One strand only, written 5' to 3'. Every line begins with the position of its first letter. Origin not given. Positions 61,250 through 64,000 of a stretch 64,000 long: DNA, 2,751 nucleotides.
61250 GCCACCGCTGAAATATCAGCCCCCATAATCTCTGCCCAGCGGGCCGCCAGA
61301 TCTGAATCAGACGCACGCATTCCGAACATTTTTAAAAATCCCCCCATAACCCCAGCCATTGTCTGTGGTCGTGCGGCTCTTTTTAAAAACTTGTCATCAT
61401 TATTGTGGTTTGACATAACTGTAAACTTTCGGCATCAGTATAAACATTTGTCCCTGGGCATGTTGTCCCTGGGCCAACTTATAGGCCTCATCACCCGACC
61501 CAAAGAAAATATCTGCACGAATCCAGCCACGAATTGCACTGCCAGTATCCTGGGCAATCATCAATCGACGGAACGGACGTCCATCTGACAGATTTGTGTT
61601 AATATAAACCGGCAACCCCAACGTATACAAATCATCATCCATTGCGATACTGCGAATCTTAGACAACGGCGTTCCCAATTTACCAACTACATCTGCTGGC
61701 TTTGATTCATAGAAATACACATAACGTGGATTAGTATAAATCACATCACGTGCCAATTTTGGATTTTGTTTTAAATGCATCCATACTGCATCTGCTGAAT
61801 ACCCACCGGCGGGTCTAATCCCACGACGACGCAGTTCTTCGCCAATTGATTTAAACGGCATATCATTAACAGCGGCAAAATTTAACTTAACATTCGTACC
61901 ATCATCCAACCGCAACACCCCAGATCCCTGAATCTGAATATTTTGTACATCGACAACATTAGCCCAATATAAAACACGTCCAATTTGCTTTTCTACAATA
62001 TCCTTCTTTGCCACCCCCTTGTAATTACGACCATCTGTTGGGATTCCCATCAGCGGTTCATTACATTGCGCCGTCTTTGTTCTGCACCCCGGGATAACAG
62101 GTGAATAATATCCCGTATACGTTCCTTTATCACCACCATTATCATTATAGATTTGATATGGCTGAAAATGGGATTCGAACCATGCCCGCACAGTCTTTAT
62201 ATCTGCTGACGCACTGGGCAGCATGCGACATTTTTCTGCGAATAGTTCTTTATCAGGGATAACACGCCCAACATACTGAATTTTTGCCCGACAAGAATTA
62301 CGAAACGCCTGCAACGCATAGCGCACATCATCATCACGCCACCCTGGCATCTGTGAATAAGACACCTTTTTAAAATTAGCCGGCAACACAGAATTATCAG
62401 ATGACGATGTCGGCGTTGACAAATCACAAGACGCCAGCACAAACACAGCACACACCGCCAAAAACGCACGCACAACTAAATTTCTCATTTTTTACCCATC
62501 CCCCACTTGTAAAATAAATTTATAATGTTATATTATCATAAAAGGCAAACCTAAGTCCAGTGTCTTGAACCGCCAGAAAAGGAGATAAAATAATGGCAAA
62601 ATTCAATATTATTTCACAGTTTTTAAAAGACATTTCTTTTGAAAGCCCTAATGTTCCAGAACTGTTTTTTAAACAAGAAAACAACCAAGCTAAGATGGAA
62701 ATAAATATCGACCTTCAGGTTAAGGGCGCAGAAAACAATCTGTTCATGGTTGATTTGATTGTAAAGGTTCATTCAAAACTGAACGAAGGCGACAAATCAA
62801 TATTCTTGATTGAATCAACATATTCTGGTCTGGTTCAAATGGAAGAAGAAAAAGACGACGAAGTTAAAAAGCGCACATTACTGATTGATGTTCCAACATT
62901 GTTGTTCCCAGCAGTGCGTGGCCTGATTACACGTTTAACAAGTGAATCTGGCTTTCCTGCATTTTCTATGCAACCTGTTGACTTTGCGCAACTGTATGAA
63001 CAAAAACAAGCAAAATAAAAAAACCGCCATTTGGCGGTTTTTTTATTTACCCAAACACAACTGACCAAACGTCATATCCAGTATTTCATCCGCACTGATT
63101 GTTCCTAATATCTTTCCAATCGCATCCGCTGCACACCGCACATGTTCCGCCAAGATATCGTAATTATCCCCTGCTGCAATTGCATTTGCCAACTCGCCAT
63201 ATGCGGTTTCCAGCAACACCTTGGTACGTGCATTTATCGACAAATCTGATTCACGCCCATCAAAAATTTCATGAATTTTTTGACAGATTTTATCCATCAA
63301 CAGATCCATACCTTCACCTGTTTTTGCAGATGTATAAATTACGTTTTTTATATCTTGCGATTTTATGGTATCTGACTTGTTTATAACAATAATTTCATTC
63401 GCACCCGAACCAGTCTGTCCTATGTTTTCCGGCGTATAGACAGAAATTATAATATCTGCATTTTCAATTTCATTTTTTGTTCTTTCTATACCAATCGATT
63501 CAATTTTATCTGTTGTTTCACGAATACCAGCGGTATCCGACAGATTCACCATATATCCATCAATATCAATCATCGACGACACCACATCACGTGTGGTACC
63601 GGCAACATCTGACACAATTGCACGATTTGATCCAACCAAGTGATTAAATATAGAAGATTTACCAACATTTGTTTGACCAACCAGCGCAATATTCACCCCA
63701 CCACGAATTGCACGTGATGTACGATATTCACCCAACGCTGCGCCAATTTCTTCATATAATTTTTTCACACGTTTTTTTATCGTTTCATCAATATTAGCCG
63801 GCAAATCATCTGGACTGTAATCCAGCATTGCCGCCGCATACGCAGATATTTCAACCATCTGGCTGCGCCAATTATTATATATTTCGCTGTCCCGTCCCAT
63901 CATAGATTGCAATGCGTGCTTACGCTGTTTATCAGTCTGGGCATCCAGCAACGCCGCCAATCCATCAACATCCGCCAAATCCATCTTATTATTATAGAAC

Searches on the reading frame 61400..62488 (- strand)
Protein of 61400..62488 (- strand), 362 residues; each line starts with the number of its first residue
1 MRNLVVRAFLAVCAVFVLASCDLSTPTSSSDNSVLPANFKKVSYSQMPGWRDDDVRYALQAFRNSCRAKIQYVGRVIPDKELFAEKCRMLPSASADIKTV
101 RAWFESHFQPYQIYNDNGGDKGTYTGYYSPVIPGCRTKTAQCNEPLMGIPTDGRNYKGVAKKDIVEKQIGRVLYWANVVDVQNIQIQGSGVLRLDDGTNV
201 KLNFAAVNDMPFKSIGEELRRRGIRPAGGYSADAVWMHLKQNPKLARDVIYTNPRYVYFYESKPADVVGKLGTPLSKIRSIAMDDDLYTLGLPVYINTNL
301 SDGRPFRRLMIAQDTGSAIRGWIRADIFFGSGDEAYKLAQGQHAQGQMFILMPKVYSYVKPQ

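Call 84: search_protein_families(library=pfam, proteins=[window:61400-62488:-], max_evalue=0.001)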
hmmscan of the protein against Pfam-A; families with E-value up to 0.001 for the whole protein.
window:61400-62488:- (362 aa): 2 families
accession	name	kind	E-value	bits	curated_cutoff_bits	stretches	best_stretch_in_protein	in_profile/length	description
PF03562.22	MltA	-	1.2e-28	100.6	24.3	2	165-259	68-162/163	MltA specific insert domain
PF06725.17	3D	-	1.5e-19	70.4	23.8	1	279-351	1-71/72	3D domain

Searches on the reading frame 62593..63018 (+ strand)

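Call 84: search_protein_families(library=pfam, proteins=[window:62593-63018:+], max_evalue=0.001)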
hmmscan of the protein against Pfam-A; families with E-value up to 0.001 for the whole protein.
window:62593-63018:+ (141 aa): 1 family
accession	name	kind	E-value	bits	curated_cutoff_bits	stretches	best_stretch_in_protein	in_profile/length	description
PF02556.19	SecB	-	4.1e-33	114.7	26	1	3-140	7-139/141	Preprotein translocase subunit SecB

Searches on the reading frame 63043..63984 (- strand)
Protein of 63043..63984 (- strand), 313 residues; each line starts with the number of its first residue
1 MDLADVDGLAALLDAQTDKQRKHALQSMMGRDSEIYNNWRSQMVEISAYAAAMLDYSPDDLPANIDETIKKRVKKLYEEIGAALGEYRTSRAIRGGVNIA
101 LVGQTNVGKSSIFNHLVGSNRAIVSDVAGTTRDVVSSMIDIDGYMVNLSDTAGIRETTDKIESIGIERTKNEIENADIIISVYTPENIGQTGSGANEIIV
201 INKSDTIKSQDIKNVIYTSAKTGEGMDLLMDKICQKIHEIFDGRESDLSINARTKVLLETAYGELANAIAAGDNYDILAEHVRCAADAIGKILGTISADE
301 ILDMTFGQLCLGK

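Call 84: search_protein_families(library=pfam, proteins=[window:63043-63984:-], max_evalue=0.001)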
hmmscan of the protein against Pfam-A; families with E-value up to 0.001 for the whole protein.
window:63043-63984:- (313 aa): 7 families
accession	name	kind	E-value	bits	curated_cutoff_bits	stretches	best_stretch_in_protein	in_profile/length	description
PF12631.12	MnmE_helical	-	4.6e-38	131.9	40.1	1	3-310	1-211/211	MnmE helical domain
PF01926.29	MMR_HSR1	-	9.1e-22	77.8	21.9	1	98-188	1-89/113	50S ribosome-binding GTPase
PF02421.24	FeoB_N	-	4.3e-10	39.7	27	1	98-190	2-93/156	Ferrous iron transport protein B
PF03193.22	RsgA_GTPase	-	1.5e-06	28.6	30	1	98-156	108-170/174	RsgA GTPase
PF00350.29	Dynamin_N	-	0.00011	22.7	27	0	99-132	1-33/168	Dynamin family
PF04548.22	AIG1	-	0.00043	20.1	27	1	98-168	2-73/212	AIG1 family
PF19275.4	HflX_C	-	0.00045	20.6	26.4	1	208-257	5-52/102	HflX C-terminal domain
